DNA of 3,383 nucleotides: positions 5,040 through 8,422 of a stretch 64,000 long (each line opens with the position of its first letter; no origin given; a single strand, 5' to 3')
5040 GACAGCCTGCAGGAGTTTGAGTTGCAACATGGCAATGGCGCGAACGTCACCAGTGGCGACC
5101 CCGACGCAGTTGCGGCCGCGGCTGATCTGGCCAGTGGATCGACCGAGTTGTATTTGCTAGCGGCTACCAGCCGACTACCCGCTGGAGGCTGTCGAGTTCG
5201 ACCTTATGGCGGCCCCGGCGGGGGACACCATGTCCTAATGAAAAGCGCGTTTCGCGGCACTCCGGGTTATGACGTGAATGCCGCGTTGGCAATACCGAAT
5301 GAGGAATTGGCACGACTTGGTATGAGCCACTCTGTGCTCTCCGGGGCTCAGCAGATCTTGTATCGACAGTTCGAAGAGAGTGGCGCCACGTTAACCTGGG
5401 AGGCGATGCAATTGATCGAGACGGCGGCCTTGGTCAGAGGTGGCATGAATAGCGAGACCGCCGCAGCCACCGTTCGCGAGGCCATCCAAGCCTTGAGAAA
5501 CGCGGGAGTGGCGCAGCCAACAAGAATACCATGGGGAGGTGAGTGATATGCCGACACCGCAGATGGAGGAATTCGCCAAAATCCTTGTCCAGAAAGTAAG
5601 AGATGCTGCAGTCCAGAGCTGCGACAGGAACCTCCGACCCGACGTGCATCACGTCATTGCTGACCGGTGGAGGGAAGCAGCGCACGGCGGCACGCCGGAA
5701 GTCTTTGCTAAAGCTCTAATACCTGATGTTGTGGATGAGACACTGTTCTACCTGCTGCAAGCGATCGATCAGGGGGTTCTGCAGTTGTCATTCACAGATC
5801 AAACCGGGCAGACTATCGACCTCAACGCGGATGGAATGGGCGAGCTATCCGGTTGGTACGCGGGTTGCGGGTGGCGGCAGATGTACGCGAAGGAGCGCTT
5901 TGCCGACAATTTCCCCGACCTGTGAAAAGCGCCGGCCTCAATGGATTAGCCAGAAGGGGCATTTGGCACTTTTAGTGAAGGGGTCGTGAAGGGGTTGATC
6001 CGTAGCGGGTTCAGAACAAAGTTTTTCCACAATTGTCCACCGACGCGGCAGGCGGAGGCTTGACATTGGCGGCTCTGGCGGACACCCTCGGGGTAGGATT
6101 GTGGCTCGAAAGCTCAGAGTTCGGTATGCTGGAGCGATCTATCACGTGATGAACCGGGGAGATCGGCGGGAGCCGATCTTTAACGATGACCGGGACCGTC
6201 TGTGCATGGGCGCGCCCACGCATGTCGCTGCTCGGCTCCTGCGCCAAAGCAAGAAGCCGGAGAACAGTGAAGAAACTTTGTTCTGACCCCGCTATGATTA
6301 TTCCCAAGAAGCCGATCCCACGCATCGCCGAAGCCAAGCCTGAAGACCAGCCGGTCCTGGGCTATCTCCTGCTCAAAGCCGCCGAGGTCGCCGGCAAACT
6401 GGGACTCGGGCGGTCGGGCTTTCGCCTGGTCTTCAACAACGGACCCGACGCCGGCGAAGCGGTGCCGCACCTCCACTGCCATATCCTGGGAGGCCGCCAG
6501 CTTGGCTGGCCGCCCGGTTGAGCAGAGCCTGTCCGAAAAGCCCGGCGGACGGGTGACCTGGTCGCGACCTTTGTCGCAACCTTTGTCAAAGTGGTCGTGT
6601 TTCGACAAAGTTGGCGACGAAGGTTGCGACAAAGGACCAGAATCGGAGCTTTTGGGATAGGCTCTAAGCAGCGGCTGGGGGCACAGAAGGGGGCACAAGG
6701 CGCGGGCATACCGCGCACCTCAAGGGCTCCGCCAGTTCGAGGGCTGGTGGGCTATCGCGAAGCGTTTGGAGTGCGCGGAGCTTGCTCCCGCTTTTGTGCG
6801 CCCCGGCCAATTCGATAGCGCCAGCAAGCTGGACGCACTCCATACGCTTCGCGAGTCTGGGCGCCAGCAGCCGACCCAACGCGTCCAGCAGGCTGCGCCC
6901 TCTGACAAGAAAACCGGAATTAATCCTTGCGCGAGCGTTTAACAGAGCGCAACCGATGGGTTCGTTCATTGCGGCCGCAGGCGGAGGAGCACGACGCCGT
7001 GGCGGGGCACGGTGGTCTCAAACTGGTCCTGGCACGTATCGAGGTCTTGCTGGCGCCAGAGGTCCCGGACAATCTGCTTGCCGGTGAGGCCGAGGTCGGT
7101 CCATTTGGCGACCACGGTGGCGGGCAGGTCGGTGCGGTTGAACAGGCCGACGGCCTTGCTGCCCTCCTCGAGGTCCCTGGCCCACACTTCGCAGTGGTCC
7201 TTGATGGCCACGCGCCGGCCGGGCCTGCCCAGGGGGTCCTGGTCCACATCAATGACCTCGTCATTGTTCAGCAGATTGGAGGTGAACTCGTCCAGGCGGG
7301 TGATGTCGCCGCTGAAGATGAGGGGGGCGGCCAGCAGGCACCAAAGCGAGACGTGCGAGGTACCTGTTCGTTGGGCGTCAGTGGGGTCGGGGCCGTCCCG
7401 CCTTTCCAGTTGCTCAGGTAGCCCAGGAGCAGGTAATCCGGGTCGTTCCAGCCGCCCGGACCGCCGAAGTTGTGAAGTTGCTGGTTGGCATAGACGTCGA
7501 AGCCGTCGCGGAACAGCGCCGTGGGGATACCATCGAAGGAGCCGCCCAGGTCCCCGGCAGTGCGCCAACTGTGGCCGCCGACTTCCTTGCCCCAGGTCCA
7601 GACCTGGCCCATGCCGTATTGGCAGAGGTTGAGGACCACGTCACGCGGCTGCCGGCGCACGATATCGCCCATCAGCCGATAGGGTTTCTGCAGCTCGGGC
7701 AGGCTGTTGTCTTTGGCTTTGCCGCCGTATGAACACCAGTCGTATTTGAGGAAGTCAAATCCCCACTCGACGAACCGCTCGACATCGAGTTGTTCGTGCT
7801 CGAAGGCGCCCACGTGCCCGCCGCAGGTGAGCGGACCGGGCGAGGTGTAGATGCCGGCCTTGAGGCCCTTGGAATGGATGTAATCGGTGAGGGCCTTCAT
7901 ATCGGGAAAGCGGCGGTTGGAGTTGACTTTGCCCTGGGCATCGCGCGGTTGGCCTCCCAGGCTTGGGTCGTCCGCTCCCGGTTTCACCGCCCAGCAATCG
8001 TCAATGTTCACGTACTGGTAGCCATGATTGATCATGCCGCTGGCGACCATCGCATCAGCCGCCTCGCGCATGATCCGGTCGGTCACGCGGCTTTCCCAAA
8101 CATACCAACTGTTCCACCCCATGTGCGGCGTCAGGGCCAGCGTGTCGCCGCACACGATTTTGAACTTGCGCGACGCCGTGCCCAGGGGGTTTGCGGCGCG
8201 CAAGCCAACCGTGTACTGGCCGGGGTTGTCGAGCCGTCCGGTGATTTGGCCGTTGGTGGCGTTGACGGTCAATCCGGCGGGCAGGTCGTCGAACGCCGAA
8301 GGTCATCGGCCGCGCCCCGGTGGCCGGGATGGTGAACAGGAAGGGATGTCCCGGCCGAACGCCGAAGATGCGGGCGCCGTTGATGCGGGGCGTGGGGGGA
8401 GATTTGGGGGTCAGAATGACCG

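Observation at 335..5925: Tandem RHS polymorphic-toxin cassettes with C-terminal tip displacement and separate immunity genes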

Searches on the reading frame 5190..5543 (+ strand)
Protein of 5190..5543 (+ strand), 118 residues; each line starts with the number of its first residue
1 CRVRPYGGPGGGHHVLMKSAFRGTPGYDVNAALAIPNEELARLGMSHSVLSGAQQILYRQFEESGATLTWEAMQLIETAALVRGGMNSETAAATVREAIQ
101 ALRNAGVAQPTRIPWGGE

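Call 21: search_protein_families(library=pfam, alignment_id=A2, max_evalue=10)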
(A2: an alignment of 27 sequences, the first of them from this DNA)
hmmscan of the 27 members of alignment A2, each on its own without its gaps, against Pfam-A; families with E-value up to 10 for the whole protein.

A. member 1, seq(118 aa): 0 families

B. families by the number of members that match (of 27 scanned): 27 families (the first 25 are shown)
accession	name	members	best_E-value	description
PF04454.18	Linocin_M18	3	0.044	Encapsulating protein for peroxidase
PF07554.19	FIVAR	2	0.0056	FIVAR domain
PF00697.28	PRAI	2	0.0088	N-(5'phosphoribosyl)anthranilate (PRA) isomerase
PF24114.1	DUF7388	2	0.031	Family of unknown function (DUF7388)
PF15652.11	Tox-SHH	2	0.13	HNH/Endo VII superfamily toxin with a SHH signature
PF13412.12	HTH_24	2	0.21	Winged helix-turn-helix DNA-binding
PF00532.27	Peripla_BP_1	1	5.7e-05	Periplasmic binding proteins and sugar binding domain of LacI family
PF06833.16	MdcE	1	0.021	Malonate decarboxylase gamma subunit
PF24259.1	DUF7460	1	0.027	Domain of unknown function (DUF7460)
PF24767.1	UBA_At5g58720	1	0.032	At5g58720 UBA-like domain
PF16999.10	V-ATPase_G_2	1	0.035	Vacuolar (H+)-ATPase G subunit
PF00675.25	Peptidase_M16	1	0.04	Insulinase (Peptidase family M16)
PF13954.11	PapC_N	1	0.043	PapC N-terminal domain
PF13545.12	HTH_Crp_2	1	0.055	Crp-like helix-turn-helix domain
PF08279.18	HTH_11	1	0.062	HTH domain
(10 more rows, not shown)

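Call 35: predict_structure(alignment_id=A2)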
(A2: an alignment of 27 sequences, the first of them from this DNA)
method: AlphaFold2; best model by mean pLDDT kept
length: 118 residues; sequences in the alignment: 27
mean_pLDDT: 94.3   pTM: 0.88
mean pLDDT of the five models: 94.3, 94.1, 93.7, 92.8, 92.0
residues with pLDDT >= 90: 107; 70-90: 8; 50-70: 1; < 50: 2
segments of 3 or more residues with pLDDT < 50: none
pLDDT, mean of each block of 10 residues (from residue 1): 93 95 93 97 96 96 95 98 98 98 96 72
secondary structure, 60 per line:
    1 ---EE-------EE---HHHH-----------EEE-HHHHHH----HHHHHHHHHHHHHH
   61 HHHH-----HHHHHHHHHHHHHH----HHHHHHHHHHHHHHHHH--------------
elements in order: H18-21 E33-35 H37-42 H47-64 H70-83 H88-104

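Call 39: search_solved_structures(query=A2, max_evalue=10, show_alignments=2)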
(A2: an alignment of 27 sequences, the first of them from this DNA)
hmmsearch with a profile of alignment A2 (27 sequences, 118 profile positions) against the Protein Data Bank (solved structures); distinct sequences matched with E-value up to 10: 6.
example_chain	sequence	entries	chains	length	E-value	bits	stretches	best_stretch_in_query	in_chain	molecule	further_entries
5y08_A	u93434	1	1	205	0.11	15.8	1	17-68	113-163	4-hydroxy-2,2'-bipyrrole-5-methanol synthase PigH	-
4ni2_A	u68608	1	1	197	0.16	15.3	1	53-115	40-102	Guanylate cyclase soluble subunit alpha-3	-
3uvj_A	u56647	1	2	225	0.21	15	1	53-115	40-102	Guanylate cyclase soluble subunit alpha-3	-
7dko_A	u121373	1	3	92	0.23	14.8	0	80-113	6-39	de novo designed protein AM2M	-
8hkc_E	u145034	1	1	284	1.2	12.5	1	39-90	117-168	RNA polymerase sigma factor RpoH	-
7upp_A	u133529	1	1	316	9.1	9.7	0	41-87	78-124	DHT03 protein A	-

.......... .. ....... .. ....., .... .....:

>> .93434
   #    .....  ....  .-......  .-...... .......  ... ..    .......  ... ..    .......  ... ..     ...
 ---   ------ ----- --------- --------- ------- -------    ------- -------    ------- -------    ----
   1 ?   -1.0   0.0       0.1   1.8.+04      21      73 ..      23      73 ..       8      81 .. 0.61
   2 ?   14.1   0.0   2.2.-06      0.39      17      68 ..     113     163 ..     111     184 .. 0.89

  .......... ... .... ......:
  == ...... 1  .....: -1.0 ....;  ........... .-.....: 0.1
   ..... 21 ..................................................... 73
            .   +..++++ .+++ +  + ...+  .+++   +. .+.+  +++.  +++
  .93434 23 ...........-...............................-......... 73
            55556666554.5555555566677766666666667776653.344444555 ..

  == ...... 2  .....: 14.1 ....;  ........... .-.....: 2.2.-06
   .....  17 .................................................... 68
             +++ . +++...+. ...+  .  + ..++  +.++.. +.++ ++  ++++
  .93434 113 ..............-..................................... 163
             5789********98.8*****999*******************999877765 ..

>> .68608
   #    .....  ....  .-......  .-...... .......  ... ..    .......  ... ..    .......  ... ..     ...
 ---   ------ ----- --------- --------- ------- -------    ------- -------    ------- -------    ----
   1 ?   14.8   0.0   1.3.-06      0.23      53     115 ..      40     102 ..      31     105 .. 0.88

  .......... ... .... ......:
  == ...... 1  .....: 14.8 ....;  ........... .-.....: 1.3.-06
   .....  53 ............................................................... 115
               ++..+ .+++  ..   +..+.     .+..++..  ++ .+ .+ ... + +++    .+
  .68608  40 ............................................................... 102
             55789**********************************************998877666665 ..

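Call 44: search_solved_structures(query=window:5190-5543:+, max_evalue=10, show_alignments=3)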
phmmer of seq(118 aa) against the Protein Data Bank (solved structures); distinct sequences matched with E-value up to 10: 0.

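Call 91: search_protein_families(library=ncbifam, alignment_id=A2, max_evalue=1)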
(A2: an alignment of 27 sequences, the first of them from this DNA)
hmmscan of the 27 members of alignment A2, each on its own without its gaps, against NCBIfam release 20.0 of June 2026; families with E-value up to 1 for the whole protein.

A. member 1, seq(118 aa): 0 families

B. families by the number of members that match (of 27 scanned): 20 families
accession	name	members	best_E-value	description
NF002298.0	PRK01222.1-4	2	0.014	phosphoribosylanthranilate isomerase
NF006945.0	PRK09427.1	2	0.025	bifunctional indole-3-glycerol-phosphate synthase TrpC/phosphoribosylanthranilate isomerase TrpF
NF010563.0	PRK13958.1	2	0.082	phosphoribosylanthranilate isomerase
NF041155.2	encap_f1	2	0.096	family 1 encapsulin nanocompartment shell protein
NF052665.1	CC0731_fam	2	0.14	CC0731 family SpdR-regulated protein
NF003764.0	PRK05355.1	1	0.0084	3-phosphoserine/phosphohydroxythreonine transaminase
TIGR02018.2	his_ut_repres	1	0.01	histidine utilization transcriptional repressor HutC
TIGR00034.1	aroFGH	1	0.017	3-deoxy-7-phosphoheptulonate synthase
TIGR00122.1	birA_repr_reg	1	0.018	biotin operon repressor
NF009396.0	PRK12756.1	1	0.033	Trp-sensitive 3-deoxy-7-phosphoheptulonate synthase AroH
TIGR01426.2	MGT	1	0.043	macrolide family glycosyltransferase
TIGR02088.1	LEU3_arch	1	0.048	isopropylmalate/isohomocitrate dehydrogenases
NF047685.1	TeichurnBiosyTuaF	1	0.052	teichuronic acid biosynthesis protein TuaF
NF009395.0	PRK12755.1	1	0.056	3-deoxy-7-phosphoheptulonate synthase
NF011172.0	PRK14574.1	1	0.066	poly-beta-1,6 N-acetyl-D-glucosamine export porin PgaA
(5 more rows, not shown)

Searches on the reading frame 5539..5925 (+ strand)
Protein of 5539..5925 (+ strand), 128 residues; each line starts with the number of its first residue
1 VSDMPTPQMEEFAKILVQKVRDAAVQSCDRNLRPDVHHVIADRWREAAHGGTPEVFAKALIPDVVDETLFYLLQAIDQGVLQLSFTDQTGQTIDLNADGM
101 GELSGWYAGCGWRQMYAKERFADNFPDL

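Call 5: search_protein_families(library=pfam, max_evalue=1, proteins=[window:5539-5925:+])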
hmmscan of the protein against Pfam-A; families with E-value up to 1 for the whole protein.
window:5539-5925:+ (128 aa): 0 families

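Call 6: search_protein_families(library=ncbifam, max_evalue=1, proteins=[window:5539-5925:+])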
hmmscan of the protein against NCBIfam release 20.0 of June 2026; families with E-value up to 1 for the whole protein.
window:5539-5925:+ (128 aa): 1 family
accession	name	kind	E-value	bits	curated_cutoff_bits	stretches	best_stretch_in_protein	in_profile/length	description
TIGR03442.1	TIGR03442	equivalog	0.1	11.9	218.65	1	67-109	12-52/251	ergothioneine biosynthesis protein EgtC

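Call 24: find_homologous_proteins(query=window:5539-5925:+, max_evalue=0.001)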
Query window:5539-5925:+ (128 aa): 105 proteins with E <= 0.001 among 115 candidates.
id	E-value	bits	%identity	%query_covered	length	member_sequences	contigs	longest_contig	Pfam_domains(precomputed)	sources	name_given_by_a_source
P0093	4.1e-80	284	100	98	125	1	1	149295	-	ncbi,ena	-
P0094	2.9e-55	204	74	98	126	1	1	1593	-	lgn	-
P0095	2.4e-53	198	70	98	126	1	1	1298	-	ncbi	-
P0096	1.9e-50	188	66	99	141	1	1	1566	-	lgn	-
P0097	2.7e-49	184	66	98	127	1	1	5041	-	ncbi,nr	ncbi:MAG TPA: hypothetical protein VJW76_03170 [Verrucomicrobiae bacterium]|nr:hypothetical protein 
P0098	5.6e-49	183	64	98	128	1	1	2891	-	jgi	jgi:hypothetical protein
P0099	1.2e-47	179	64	98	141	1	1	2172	-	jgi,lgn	jgi:hypothetical protein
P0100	7.0e-47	177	63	98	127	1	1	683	-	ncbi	-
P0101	1.1e-46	176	63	98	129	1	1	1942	-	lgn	-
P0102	1.8e-45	172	66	98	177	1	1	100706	-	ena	-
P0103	6.7e-45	170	62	98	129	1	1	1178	-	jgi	jgi:hypothetical protein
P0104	8.3e-45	170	64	96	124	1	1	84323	-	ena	-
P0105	1.1e-44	170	62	98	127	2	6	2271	-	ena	-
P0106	1.3e-44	169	62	98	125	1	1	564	-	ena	-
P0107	1.5e-44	169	64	97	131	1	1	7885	-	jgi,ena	-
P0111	1.4e-43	166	63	96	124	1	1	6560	-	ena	-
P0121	2.1e-42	162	62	98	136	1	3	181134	-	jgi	jgi:hypothetical protein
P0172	5.8e-35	138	52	98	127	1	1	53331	-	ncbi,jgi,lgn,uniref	ncbi:hypothetical protein ACH5Y9_25515 (plasmid) [Methylomonas sp. BW4-1]|uniref:hypothetical protei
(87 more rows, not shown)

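Call 25: find_encoding_contigs(protein=P0093, flank=10000, max_places=4)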
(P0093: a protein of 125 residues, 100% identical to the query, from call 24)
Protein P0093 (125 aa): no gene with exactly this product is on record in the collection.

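Call 26: find_encoding_contigs(protein=P0111, flank=5000, max_places=2)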
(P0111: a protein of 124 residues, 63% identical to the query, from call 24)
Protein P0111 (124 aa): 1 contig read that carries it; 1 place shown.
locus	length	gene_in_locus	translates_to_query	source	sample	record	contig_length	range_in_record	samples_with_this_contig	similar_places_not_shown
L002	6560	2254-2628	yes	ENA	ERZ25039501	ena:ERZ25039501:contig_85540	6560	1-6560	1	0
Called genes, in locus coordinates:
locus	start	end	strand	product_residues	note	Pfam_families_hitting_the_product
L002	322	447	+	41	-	-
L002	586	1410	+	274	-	PF00589:Phage_integrase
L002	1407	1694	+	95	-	-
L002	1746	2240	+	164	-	-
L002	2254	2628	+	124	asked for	-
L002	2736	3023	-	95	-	PF01381:HTH_3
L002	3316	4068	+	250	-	PF01807:Zn_ribbon_DnaG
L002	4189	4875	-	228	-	-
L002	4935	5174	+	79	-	-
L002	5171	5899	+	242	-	-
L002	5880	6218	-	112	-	-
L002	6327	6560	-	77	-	?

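Call 54: find_encoding_contigs(protein=P0104, flank=8000, max_places=2)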
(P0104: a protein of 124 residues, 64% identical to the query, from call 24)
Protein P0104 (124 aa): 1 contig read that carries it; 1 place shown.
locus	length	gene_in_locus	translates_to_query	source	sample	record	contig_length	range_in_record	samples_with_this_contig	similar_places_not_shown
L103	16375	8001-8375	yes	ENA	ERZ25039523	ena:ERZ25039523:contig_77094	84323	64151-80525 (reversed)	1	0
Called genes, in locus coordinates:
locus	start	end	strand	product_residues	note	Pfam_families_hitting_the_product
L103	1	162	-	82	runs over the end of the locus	-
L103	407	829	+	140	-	-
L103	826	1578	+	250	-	-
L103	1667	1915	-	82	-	-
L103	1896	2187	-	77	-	-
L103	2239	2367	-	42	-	-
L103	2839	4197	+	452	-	PF17164:DUF5122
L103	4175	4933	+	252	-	-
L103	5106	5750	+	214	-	-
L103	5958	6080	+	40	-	-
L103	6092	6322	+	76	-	PF01797:Y1_Tnp (weak)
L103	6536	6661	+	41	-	-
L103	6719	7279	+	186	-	PF25023:TEN_YD-shell (weak)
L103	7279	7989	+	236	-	-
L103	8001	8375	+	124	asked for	-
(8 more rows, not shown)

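Call 55: find_encoding_contigs(protein=P0121, flank=8000, max_places=2)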
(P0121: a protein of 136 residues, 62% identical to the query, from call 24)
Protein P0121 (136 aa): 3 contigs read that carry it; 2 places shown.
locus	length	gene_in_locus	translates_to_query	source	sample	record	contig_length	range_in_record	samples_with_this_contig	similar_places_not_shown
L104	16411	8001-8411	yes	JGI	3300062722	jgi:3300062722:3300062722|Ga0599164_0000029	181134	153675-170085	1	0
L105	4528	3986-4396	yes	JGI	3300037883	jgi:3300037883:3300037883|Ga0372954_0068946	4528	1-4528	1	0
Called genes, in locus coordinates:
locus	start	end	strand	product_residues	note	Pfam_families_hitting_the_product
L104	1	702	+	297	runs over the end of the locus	-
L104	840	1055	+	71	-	-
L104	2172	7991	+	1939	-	PF05593:RHS_repeat (faint)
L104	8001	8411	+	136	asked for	-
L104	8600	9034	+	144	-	PF20184:DUF6547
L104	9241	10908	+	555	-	PF13520:AA_permease_2, PF00324:AA_permease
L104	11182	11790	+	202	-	PF04542:Sigma70_r2, PF08281:Sigma70_r4_2, PF04545:Sigma70_r4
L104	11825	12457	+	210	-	-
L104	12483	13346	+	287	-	PF13349:DUF4097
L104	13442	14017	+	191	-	PF13238:AAA_18, PF13671:AAA_33 (weak), PF01202:SKI, PF13189:Cytidylate_kin2 (weak)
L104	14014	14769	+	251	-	-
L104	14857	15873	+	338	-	PF01594:AI-2E_transport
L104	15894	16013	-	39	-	-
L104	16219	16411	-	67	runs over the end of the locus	-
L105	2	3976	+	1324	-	?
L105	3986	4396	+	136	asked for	-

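Call 56: find_encoding_contigs(protein=P0172, flank=8000, max_places=2)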
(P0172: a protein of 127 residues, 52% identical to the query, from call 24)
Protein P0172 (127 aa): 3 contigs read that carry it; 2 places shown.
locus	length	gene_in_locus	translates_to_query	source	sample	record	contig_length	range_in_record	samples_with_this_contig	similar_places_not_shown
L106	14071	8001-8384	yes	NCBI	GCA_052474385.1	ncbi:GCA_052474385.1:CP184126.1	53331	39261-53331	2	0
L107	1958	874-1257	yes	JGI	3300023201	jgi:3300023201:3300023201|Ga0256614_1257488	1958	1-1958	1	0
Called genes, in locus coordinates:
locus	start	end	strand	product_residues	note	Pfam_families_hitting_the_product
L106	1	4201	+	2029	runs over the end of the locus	PF01841:Transglut_core (weak), PF20148:DUF6531, PF25023:TEN_YD-shell, PF05593:RHS_repeat (weak), PF25023:TEN_YD-shell (weak), PF05593:RHS_repeat (weak), PF25023:TEN_YD-shell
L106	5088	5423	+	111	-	-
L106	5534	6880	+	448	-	PF05598:DUF772, PF01609:DDE_Tnp_1 (faint)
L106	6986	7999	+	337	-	-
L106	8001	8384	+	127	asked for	-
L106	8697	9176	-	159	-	PF14567:SUKH_5 (weak), PF09346:SMI1_KNR4, PF14568:SUKH_6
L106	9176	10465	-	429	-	PF25023:TEN_YD-shell (faint), PF12639:Colicin-DNase, PF14414:WHH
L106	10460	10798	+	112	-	-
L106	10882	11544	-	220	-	-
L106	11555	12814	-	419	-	PF25023:TEN_YD-shell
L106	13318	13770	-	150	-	-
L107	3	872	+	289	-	?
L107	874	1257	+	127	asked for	-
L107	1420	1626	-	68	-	PF01526:DDE_Tnp_Tn3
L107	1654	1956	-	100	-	?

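Call 69: search_solved_structures(query=window:5539-5925:+, max_evalue=10)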
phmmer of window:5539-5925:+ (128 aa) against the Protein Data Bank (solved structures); distinct sequences matched with E-value up to 10: 1.
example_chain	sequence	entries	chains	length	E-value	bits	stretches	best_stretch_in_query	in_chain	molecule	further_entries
7vfr_A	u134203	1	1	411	1.2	12.5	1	24-72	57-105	Extracellular solute-binding protein, family 1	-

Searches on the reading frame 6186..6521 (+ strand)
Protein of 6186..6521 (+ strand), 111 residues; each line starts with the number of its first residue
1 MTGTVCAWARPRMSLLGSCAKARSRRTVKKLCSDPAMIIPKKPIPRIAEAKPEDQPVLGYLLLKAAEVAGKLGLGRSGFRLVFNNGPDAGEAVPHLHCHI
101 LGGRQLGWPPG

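Call 92: search_protein_families(library=pfam, max_evalue=0.1, proteins=[window:6186-6521:+])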
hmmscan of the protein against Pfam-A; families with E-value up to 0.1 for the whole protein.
window:6186-6521:+ (111 aa): 2 families
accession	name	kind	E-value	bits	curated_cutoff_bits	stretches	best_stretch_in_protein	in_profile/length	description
PF01230.28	HIT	-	6e-12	46.5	21.5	1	37-105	30-97/98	HIT domain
PF11969.13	DcpS_C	-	5.3e-06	27.3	24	1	37-102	38-101/114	Scavenger mRNA decapping enzyme C-term binding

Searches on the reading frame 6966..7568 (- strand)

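Call 60: search_protein_families(library=pfam, max_evalue=0.001, proteins=[window:6966-7568:-])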
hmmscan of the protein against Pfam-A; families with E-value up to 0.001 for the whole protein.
window:6966-7568:- (200 aa): 3 families
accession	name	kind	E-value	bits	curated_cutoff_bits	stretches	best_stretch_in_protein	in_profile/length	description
PF17801.7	Melibiase_C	-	5.9e-20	71.6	22.9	1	124-197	2-71/71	Alpha galactosidase C-terminal beta sandwich domain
PF17450.8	Melibiase_2_C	-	8.4e-07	29.6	22.5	1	114-160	1-49/87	Alpha galactosidase A C-terminal beta sandwich domain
PF16499.11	Melibiase_2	-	4.2e-05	23.4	23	1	70-111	243-284/284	Alpha galactosidase A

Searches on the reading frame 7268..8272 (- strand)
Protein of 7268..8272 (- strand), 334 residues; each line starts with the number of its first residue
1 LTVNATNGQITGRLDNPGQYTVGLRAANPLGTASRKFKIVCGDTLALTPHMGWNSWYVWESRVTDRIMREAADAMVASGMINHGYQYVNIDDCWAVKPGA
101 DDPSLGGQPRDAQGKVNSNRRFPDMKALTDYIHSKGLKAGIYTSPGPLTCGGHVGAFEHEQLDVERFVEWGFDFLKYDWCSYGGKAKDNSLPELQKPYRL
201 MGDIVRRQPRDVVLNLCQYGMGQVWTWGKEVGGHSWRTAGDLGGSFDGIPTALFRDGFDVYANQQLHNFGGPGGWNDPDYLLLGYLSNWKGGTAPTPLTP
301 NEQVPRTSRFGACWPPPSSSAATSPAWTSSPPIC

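Call 60: search_protein_families(library=pfam, max_evalue=0.001, proteins=[window:7268-8272:-])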
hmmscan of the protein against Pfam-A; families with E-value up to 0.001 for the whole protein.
window:7268-8272:- (334 aa): 1 family
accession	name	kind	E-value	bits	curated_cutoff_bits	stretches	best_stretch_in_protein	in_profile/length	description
PF16499.11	Melibiase_2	-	3.1e-34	119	23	1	61-285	24-234/284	Alpha galactosidase A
